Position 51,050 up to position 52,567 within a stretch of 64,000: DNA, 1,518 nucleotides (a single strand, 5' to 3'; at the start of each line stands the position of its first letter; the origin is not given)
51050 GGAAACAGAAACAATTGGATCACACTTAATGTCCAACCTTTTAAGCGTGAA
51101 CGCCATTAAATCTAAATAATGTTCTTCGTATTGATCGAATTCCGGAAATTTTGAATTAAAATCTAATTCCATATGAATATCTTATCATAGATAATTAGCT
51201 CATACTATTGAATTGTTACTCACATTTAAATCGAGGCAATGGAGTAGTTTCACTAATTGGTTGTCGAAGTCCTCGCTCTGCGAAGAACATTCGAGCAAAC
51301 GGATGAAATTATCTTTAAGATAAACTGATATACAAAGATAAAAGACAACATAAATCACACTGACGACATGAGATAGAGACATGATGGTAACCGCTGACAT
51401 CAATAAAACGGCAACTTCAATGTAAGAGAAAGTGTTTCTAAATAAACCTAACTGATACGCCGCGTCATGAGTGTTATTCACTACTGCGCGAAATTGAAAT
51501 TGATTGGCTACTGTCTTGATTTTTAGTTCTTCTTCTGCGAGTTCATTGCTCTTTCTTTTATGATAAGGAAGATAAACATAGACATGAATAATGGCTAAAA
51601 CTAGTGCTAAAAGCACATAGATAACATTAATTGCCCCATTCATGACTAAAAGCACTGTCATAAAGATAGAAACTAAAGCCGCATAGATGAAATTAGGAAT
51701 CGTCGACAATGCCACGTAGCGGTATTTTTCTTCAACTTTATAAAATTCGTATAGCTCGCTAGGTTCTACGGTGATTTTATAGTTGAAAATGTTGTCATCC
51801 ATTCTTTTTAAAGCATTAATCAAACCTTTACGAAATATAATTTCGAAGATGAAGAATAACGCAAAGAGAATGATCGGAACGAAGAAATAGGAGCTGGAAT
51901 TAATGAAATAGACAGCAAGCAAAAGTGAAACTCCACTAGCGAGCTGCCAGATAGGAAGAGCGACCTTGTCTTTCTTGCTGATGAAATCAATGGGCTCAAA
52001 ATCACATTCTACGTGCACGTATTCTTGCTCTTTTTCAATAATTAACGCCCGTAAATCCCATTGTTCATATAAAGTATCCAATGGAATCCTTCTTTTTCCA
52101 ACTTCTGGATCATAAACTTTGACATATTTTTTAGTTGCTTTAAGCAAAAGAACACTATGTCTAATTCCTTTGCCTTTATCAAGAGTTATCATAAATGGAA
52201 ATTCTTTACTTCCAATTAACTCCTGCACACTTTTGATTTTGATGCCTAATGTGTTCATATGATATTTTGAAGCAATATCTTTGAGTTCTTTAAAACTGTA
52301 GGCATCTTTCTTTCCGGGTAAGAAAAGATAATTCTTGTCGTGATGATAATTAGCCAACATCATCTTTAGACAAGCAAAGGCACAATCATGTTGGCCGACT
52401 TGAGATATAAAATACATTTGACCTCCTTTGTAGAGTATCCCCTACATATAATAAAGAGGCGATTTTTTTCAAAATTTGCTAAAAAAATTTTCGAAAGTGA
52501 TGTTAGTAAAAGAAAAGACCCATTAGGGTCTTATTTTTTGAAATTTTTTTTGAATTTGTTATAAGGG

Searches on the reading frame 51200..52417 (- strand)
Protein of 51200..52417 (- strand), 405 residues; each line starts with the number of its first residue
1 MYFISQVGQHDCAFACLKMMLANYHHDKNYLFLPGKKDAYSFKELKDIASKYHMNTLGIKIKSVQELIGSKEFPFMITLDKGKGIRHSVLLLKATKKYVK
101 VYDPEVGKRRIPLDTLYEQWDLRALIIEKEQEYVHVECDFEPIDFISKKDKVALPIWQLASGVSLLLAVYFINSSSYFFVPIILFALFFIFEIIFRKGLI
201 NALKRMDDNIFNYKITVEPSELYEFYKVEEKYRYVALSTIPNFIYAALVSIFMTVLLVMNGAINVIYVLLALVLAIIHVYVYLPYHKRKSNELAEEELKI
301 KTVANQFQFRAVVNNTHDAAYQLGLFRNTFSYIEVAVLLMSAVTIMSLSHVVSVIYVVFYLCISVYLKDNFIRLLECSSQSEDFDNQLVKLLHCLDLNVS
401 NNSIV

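Call 9: search_protein_families(library=pfam, proteins=[window:51200-52417:-], max_evalue=0.1)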
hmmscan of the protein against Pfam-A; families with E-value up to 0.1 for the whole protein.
window:51200-52417:- (405 aa): 3 families
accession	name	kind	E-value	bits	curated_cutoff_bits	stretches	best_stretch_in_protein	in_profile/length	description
PF03412.21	Peptidase_C39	-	2.8e-16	60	22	1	2-131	3-132/133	Peptidase C39 family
PF13567.11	DUF4131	-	0.007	16.5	31.6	0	153-194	4-47/165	Domain of unknown function (DUF4131)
PF11677.13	DUF3273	-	0.022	14.5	25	1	223-299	173-249/265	Protein of unknown function (DUF3273)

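Call 10: search_protein_families(library=ncbifam, proteins=[window:51200-52417:-], max_evalue=0.1)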
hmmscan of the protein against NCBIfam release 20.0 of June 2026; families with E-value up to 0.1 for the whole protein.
window:51200-52417:- (405 aa): 2 families
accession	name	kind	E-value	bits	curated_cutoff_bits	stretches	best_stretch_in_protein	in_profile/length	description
NF045998.1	cleave_ABC_plasm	equivalog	3.7e-07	28.8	500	1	6-296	2-326/673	Mbov_0121 family peptidase domain-containing ABC transporter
NF058616.2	C39_FapD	equivalog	6e-05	22.4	330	1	36-150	90-200/224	fibril amyloid maturation endopeptidase FapD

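Call 11: find_homologous_proteins(query=window:51200-52417:-)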
Query window:51200-52417:- (405 aa): 127 proteins with E <= 0.001 among 8000 candidates; the best 120 are listed.
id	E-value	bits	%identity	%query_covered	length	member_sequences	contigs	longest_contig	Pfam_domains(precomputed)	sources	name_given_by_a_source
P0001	3.8e-257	871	99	100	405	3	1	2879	PF03412.22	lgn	-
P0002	4.4e-257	871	99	100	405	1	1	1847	PF03412.22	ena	-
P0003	6.0e-223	758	82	100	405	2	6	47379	PF03412.22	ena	-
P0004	1.0e-219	748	80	100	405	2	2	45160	PF03412.22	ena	-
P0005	3.7e-215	733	79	100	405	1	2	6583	PF03412.22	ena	-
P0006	1.6e-214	731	79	100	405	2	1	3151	PF03412.22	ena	-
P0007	4.3e-214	729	80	100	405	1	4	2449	PF03412.22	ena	-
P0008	2.3e-203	694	75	99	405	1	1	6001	PF03412.22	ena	-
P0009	8.4e-178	610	66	100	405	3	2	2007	PF03412.22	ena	-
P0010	1.0e-172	593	63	100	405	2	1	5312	PF03412.22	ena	-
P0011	6.9e-172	590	63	100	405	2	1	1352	PF03412.22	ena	-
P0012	5.4e-171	587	63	100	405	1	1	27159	PF03412.22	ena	-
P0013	3.8e-170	585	62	100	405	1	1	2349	PF03412.22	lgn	-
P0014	2.4e-169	582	62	100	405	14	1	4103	PF03412.22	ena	-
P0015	2.6e-169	582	60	100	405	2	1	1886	PF03412.22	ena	-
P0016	4.1e-169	581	62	100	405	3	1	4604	PF03412.22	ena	-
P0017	1.3e-168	580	62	100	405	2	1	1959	PF03412.22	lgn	-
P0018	2.1e-168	579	63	100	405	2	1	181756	PF03412.22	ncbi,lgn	-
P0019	8.7e-168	577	62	100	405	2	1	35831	PF03412.22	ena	-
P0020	1.4e-167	576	61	100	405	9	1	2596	PF03412.22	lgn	-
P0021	1.7e-167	576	63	100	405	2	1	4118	PF03412.22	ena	-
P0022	2.1e-167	576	61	100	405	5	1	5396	PF03412.22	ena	-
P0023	3.1e-167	575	61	100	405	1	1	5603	PF03412.22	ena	-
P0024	5.2e-167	574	60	100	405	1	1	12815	PF03412.22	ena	-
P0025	6.5e-167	574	61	100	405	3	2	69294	PF03412.22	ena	-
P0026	2.0e-166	572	60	100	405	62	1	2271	PF03412.22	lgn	-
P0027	2.4e-166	572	60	100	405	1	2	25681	PF03412.22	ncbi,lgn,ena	-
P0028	4.5e-166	571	60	100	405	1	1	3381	PF03412.22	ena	-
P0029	4.5e-166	571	60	100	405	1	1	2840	PF03412.22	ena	-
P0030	9.0e-166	570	60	100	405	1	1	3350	PF03412.22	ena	-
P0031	9.8e-166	570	61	100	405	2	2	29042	PF03412.22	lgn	-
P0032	5.5e-165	568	59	100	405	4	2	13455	PF03412.22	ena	-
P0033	2.1e-164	566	60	100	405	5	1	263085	PF03412.22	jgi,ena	-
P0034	5.4e-164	564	59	100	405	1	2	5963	PF03412.22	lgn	-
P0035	1.0e-163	563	60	100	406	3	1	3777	PF03412.22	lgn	-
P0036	2.2e-163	562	61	100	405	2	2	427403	PF03412.22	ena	-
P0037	3.6e-162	558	59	100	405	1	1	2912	PF03412.22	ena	-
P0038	2.4e-161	556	59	100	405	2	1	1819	PF03412.22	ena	-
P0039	2.3e-158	546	59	100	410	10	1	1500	PF03412.22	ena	-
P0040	6.0e-158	544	61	100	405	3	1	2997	PF03412.22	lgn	-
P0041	2.1e-157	543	60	100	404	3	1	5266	PF03412.22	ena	-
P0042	4.0e-157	542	60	100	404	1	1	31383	PF03412.22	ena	-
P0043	1.1e-156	540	59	100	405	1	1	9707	PF03412.22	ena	-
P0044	2.3e-156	539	58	98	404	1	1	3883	PF03412.22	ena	-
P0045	3.7e-156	539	60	98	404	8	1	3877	PF03412.22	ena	-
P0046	2.7e-155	536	58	100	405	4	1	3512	PF03412.22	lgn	-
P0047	6.1e-155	535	58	100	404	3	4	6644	PF03412.22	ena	-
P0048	2.2e-153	529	57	100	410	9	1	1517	PF03412.22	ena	-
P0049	2.5e-152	526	57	99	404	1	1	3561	PF03412.22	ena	-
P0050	2.3e-151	523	57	99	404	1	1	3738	PF03412.22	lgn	-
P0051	2.0e-149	516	57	100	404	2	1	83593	PF03412.22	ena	-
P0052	2.9e-149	516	57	100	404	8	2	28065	PF03412.22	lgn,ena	-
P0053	2.1e-148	513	57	100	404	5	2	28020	PF03412.22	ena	-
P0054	4.0e-148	512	56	100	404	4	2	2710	PF03412.22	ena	-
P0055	3.5e-147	509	55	100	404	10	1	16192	PF03412.22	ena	-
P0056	6.9e-142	492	56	100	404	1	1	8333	PF03412.22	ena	-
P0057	1.7e-135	470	58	87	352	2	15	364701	PF03412.22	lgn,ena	-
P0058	5.0e-135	469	58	89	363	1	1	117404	PF03412.22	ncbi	-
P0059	5.7e-133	462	59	87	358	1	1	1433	PF03412.22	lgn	-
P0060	3.2e-121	424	50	99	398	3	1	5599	PF03412.22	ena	-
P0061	5.0e-119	416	49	100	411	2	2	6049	PF03412.22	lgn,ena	-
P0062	5.1e-119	416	49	98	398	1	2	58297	PF03412.22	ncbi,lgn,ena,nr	ncbi:MAG: hypothetical protein J6M95_00420 [Bacilli bacterium]|nr:hypothetical protein [Bacilli bact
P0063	1.0e-118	415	48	100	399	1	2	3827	PF03412.22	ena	-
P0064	1.4e-117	412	49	99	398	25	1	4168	PF03412.22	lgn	-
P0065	3.3e-117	410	48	99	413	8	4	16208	PF03412.22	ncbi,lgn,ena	-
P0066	6.8e-117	409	47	99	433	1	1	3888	PF03412.22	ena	-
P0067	1.4e-116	408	50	98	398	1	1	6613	PF03412.22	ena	-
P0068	9.0e-116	406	48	100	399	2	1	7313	PF03412.22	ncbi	-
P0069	1.5e-115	405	50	95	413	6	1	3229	PF03412.22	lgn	-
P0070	2.3e-115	404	48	100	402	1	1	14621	PF03412.22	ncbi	-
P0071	2.5e-115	404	47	100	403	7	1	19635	PF03412.22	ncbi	-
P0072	4.1e-115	403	45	100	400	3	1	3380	PF03412.22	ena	-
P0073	1.7e-114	401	47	98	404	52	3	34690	PF03412.22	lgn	-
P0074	3.1e-114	401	47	99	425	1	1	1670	PF03412.22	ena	-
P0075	1.2e-113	399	47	99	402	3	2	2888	PF03412.22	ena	-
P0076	3.2e-113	397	48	100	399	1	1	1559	PF03412.22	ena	-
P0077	8.3e-113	396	46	99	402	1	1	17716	PF03412.22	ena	-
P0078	1.3e-112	395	47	98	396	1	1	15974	PF03412.22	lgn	-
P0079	1.5e-112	395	47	98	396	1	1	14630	PF03412.22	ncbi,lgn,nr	ncbi:MAG: hypothetical protein K5925_06390 [Bacilli bacterium]|nr:hypothetical protein [Bacilli bact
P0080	9.1e-112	392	46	99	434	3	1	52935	PF03412.22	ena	-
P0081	1.1e-111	392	47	97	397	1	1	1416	PF03412.22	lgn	-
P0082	2.8e-111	391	45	100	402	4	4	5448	PF03412.22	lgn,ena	-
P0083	7.3e-111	389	45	98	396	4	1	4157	PF03412.22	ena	-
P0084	1.6e-110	388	47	99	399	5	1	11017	PF03412.22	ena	-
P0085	1.8e-110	388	46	98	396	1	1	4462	PF03412.22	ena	-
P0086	3.1e-110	387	45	99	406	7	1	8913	PF03412.22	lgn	-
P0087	4.6e-110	387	46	98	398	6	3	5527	PF03412.22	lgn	-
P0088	5.2e-109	383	45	100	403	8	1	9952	PF03412.22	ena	-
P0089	2.3e-107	378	46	100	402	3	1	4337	PF03412.22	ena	-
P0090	3.8e-107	377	45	98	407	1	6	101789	PF03412.22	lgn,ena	-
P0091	4.9e-106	374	44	98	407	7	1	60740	PF03412.22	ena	-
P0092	2.0e-105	372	43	95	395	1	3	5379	PF03412.22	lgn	-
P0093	3.3e-105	371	44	98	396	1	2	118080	PF03412.22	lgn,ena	-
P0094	1.9e-104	368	43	98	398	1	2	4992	PF03412.22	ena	-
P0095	5.5e-104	367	45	98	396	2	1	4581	PF03412.22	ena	-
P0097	1.6e-102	362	43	98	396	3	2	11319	PF03412.22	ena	-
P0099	7.4e-101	357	43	98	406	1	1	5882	PF03412.22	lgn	-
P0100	1.7e-100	355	44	98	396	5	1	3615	PF03412.22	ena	-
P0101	2.1e-99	352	44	91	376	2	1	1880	PF03412.22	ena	-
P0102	4.1e-99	351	42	97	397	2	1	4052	PF03412.22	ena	-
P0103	2.2e-98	348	42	97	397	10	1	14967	PF03412.22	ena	-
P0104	4.4e-98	347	42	97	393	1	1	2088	PF03412.22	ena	-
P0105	1.2e-97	346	40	97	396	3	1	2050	PF03412.22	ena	-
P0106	4.8e-97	344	42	95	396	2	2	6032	PF03412.22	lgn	-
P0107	2.6e-96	342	43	94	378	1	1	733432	PF03412.22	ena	-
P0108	2.7e-96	342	42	97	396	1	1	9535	PF03412.22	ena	-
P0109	1.1e-95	340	41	97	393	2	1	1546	PF03412.22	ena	-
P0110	3.3e-95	338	41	97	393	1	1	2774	PF03412.22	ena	-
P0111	5.4e-95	337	39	100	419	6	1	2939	PF03412.22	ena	-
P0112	6.4e-95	337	41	97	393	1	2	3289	PF03412.22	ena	-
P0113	1.9e-94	335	40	99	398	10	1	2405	PF03412.22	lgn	-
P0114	1.7e-93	332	40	99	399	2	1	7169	PF03412.22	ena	-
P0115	9.0e-93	330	40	97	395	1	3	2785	PF03412.22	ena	-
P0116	1.8e-92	329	41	97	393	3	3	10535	PF03412.22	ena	-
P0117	3.5e-92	328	41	97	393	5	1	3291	PF03412.22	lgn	-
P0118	7.5e-92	327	43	95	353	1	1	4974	PF03412.22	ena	-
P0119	2.1e-90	322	40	98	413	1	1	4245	PF03412.22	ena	-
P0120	4.0e-90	321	38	98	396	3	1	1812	PF03412.22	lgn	-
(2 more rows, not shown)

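Call 12: find_encoding_contigs(protein=P0003, flank=3000, max_places=2)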
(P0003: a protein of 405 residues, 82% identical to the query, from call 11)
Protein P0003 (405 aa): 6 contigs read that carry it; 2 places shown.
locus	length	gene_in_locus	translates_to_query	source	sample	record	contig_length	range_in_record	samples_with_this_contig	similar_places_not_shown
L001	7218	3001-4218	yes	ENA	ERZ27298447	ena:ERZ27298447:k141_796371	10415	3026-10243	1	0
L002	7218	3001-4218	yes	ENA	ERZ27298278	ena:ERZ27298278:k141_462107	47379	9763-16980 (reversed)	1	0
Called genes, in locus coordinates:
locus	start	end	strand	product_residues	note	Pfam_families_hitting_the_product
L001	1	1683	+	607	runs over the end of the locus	PF00012:HSP70, PF06723:MreB_Mbl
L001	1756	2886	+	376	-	PF00226:DnaJ, PF01556:DnaJ_C, PF00684:DnaJ_CXXCXGXG, PF27659:CHP02642 (faint)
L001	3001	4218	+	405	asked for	PF03412:Peptidase_C39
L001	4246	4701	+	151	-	PF02130:YbeY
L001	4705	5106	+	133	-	PF00383:dCMP_cyt_deam_1, PF08211:dCMP_cyt_deam_2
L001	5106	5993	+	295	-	PF00009:GTP_EFTU, PF00350:Dynamin_N (faint), PF01926:MMR_HSR1, PF02421:FeoB_N, PF02492:cobW (faint), PF03193:RsgA_GTPase (faint), PF07650:KH_2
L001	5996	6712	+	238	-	PF11967:RecO_N, PF02565:RecO_C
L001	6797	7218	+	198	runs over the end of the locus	?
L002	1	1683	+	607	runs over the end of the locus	PF00012:HSP70, PF06723:MreB_Mbl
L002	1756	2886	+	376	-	PF00226:DnaJ, PF01556:DnaJ_C, PF00684:DnaJ_CXXCXGXG, PF27659:CHP02642 (faint)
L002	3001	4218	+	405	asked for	PF03412:Peptidase_C39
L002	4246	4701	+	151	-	PF02130:YbeY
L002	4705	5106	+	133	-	PF00383:dCMP_cyt_deam_1, PF08211:dCMP_cyt_deam_2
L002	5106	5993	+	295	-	PF00009:GTP_EFTU, PF00350:Dynamin_N (faint), PF01926:MMR_HSR1, PF02421:FeoB_N, PF02492:cobW (faint), PF03193:RsgA_GTPase (faint), PF07650:KH_2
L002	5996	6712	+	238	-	PF11967:RecO_N, PF02565:RecO_C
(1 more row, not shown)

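Call 13: find_encoding_contigs(protein=P0004, flank=3000, max_places=2)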
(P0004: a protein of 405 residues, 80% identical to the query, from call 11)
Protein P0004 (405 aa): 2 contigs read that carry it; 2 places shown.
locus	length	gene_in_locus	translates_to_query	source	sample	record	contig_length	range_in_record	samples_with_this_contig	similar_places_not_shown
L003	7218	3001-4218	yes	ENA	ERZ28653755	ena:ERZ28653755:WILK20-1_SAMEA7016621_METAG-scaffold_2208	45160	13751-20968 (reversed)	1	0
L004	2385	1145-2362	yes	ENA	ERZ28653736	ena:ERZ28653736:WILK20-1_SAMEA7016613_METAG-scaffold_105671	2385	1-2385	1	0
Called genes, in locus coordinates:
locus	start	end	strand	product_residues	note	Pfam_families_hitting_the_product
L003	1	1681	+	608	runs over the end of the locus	PF00012:HSP70, PF06723:MreB_Mbl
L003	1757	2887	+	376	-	PF00226:DnaJ, PF01556:DnaJ_C, PF00684:DnaJ_CXXCXGXG, PF15777:Anti-TRAP (faint), PF27659:CHP02642 (faint)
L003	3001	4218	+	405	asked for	PF03412:Peptidase_C39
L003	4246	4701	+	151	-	PF02130:YbeY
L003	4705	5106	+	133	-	PF00383:dCMP_cyt_deam_1, PF08211:dCMP_cyt_deam_2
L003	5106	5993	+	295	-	PF00009:GTP_EFTU, PF00071:Ras (weak), PF00350:Dynamin_N (faint), PF01926:MMR_HSR1, PF02421:FeoB_N, PF03193:RsgA_GTPase (faint), PF07650:KH_2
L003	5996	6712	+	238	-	PF02565:RecO_C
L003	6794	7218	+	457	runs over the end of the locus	PF28494:GlyRS_ins_1 (weak), PF00587:tRNA-synt_2b, PF03129:HGTP_anticodon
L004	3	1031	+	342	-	?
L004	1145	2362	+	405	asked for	PF03412:Peptidase_C39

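Call 14: find_encoding_contigs(protein=P0018, flank=3000, max_places=2)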
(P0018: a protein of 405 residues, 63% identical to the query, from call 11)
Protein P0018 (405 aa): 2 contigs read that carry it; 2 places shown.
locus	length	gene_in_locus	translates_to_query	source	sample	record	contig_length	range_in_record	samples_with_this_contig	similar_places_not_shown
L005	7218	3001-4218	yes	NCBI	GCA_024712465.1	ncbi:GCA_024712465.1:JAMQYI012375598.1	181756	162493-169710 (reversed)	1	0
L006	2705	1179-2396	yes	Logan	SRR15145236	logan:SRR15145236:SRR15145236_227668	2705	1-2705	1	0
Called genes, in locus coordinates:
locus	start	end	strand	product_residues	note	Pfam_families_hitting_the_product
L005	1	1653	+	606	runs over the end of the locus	PF00012:HSP70, PF06723:MreB_Mbl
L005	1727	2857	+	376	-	PF00226:DnaJ, PF01556:DnaJ_C, PF00684:DnaJ_CXXCXGXG, PF15777:Anti-TRAP (weak)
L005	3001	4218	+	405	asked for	PF03412:Peptidase_C39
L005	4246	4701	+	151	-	PF02130:YbeY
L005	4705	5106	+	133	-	PF00383:dCMP_cyt_deam_1, PF08211:dCMP_cyt_deam_2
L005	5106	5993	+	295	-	PF00009:GTP_EFTU, PF01926:MMR_HSR1, PF02421:FeoB_N, PF03193:RsgA_GTPase (faint), PF00350:Dynamin_N (weak), PF07650:KH_2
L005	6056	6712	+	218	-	PF02565:RecO_C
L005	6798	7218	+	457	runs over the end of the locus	PF28494:GlyRS_ins_1 (weak), PF00587:tRNA-synt_2b, PF03129:HGTP_anticodon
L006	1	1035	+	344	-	?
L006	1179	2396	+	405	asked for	PF03412:Peptidase_C39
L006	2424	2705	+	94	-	?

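Call 20: find_encoding_contigs(protein=P0036, flank=1500, max_places=1)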
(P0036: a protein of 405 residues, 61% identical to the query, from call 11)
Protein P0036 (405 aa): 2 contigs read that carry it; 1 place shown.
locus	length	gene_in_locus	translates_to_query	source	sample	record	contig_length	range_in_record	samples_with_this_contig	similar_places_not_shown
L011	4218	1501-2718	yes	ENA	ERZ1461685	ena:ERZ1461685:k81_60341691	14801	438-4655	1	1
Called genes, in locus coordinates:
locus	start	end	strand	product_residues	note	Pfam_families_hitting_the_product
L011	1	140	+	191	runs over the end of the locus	?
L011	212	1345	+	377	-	PF00226:DnaJ, PF01556:DnaJ_C, PF00684:DnaJ_CXXCXGXG, PF15777:Anti-TRAP (weak)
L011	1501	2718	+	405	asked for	PF03412:Peptidase_C39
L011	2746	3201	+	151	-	PF02130:YbeY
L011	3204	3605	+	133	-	PF00383:dCMP_cyt_deam_1, PF08211:dCMP_cyt_deam_2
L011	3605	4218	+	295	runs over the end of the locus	PF00350:Dynamin_N (faint), PF01926:MMR_HSR1, PF02421:FeoB_N, PF00009:GTP_EFTU, PF07650:KH_2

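Call 22: find_encoding_contigs(protein=P0062, flank=1500, max_places=1)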
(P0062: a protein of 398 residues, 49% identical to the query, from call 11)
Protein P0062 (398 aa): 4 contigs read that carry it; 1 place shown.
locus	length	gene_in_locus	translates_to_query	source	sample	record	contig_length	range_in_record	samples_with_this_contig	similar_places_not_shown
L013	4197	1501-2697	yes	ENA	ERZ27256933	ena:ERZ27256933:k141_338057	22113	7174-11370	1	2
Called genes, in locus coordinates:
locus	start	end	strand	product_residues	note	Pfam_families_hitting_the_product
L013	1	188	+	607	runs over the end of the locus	PF00012:HSP70, PF06723:MreB_Mbl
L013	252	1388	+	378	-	PF00226:DnaJ, PF01556:DnaJ_C, PF00684:DnaJ_CXXCXGXG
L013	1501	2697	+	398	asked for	PF03412:Peptidase_C39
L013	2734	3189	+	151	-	PF02130:YbeY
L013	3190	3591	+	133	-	PF00383:dCMP_cyt_deam_1, PF08211:dCMP_cyt_deam_2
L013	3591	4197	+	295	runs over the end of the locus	PF00071:Ras (weak), PF01926:MMR_HSR1, PF02421:FeoB_N, PF03193:RsgA_GTPase (faint), PF00009:GTP_EFTU, PF00350:Dynamin_N (weak), PF07650:KH_2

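Call 43: find_encoding_contigs(protein=P0079, flank=1500, max_places=3)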
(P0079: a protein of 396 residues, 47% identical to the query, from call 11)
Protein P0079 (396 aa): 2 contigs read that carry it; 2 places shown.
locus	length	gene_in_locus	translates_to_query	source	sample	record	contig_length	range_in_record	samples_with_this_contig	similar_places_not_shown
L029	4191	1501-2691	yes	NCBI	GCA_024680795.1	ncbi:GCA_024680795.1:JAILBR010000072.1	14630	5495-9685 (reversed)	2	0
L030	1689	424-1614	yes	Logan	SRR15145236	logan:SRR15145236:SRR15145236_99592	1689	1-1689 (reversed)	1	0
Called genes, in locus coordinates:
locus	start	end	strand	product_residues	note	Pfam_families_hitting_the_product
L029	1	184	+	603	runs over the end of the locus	PF00012:HSP70, PF06723:MreB_Mbl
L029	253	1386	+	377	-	PF00226:DnaJ, PF01556:DnaJ_C, PF00684:DnaJ_CXXCXGXG, PF15777:Anti-TRAP (faint)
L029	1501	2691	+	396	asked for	PF03412:Peptidase_C39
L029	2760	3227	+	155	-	PF02130:YbeY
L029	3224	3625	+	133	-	PF00383:dCMP_cyt_deam_1, PF08211:dCMP_cyt_deam_2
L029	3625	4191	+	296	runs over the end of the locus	PF00009:GTP_EFTU, PF00071:Ras (faint), PF01926:MMR_HSR1, PF02421:FeoB_N, PF02492:cobW (faint), PF04548:AIG1 (weak), PF00350:Dynamin_N (weak), PF07650:KH_2, +1 more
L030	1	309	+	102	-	?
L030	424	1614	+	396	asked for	PF03412:Peptidase_C39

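Call 78: search_solved_structures(query=window:51200-52417:-, max_evalue=0.01)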
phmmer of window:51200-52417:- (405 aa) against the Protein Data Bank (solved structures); distinct sequences matched with E-value up to 0.01: 0.

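Call 88: predict_structure(alignment_id=A6)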
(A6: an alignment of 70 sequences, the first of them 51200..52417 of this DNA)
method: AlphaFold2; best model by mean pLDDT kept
length: 405 residues; sequences in the alignment: 70
mean_pLDDT: 87.7   pTM: 0.78
mean pLDDT of the five models: 87.7, 86.5, 85.2, 84.8, 71.6
residues with pLDDT >= 90: 181; 70-90: 212; 50-70: 9; < 50: 3
segments of 3 or more residues with pLDDT < 50: 403-405
pLDDT, mean of each block of 10 residues (from residue 1): 83 91 90 84 89 87 79 85 81 89 87 87 82 77 87 93 92 82 94 95 93 87 91 92 93 90 91 94 88 85 89 92 91 93 87 85 94 89 89 83 48
secondary structure, 60 per line:
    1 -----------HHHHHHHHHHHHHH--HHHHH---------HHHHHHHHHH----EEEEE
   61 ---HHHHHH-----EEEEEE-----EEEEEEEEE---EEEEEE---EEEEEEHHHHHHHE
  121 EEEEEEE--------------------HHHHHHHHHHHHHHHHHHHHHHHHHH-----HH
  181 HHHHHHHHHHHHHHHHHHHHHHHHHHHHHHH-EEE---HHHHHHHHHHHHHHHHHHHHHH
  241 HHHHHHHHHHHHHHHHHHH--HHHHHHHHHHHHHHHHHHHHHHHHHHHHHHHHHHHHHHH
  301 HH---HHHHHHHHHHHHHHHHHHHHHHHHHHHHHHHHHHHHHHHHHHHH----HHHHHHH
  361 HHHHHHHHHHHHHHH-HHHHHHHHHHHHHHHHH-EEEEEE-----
elements in order: H12-25 H28-32 H42-51 E56-60 H64-69 E75-80 E86-94 E98-103 E107-112 H113-119 E120-127 H148-173 H179-211 E213-215 H219-259 H262-302 H306-349 H354-375 H377-393 E395-400

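Call 90: fold_search(model_id=the predicted structure, library=pdb)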
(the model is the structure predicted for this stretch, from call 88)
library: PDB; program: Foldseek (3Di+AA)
matches with E <= 10: 666; with E <= 0.001: 38
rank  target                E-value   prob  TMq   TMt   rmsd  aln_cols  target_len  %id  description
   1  6v9z_A                9.0e-14  1.00  0.62  0.39   7.4       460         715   12  Cryo-EM structure of PCAT1 bound to its CtA peptide substrate (released 2020-01-22)
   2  9azl_A                2.5e-13  1.00  0.64  0.40   7.2       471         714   12  Cryo-EM structure of the ABC transporter PCAT1 bound with MgADP class1 (released 2024-10-30)
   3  8vp5_B                4.4e-13  1.00  0.64  0.41   7.9       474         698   13  Cryo-EM structure of the ABC transporter PCAT1 bound with ADP and Substrate (released 2024-10-30)
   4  8vp5_A                8.8e-13  1.00  0.63  0.41   7.7       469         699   12  Cryo-EM structure of the ABC transporter PCAT1 bound with ADP and Substrate (released 2024-10-30)
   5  7t55_A                1.4e-12  1.00  0.64  0.40   7.3       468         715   13  Cryo-EM structure of PCAT1 in the inward-facing wide conformation under ATP turnover condition (released 2022-02-02)
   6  8vpb_A                2.1e-12  1.00  0.62  0.40   7.3       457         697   14  Cryo-EM structure of the ABC transporter PCAT1 bound with MgADP_Class_2 (released 2024-10-30)
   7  8vp6_B                2.6e-12  1.00  0.63  0.44   7.9       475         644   13  Cryo-EM structure of the ABC transporter PCAT1 bound with Mg_class_2 (released 2024-10-30)
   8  8vp6_A                1.2e-11  1.00  0.64  0.44   7.5       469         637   12  Cryo-EM structure of the ABC transporter PCAT1 bound with Mg_class_2 (released 2024-10-30)
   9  8vp9_B                1.3e-11  1.00  0.63  0.42   7.7       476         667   13  Cryo-EM structure of the cysteine-free ABC transporter PCAT1 bound with ADP and Substrate (released 2024-10-30)
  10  7t54_A                9.3e-11  1.00  0.47  0.31   9.9       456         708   14  Cryo-EM structure of ATP-bound PCAT1 in the outward-facing conformation (released 2022-02-02)
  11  4ry2_A                2.3e-10  1.00  0.61  0.39   7.6       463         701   13  Crystal structure of the peptidase-containing ABC transporter PCAT1 (released 2015-07-22)
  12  4ry2_B                2.6e-10  1.00  0.59  0.38   7.8       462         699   12  Crystal structure of the peptidase-containing ABC transporter PCAT1 (released 2015-07-22)
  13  8vp9_A                6.4e-10  1.00  0.61  0.40   7.8       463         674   13  Cryo-EM structure of the cysteine-free ABC transporter PCAT1 bound with ADP and Substrate (released 2024-10-30)
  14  7sgr_A                4.2e-08  1.00  0.42  0.27  23.7       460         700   12  Structure of hemolysin A secretion system HlyB/D complex (released 2022-09-14)
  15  8dck_A                1.7e-07  1.00  0.34  0.23  21.6       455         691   12  Structure of hemolysin A secretion system HlyB/D complex, ATP-bound (released 2022-09-14)
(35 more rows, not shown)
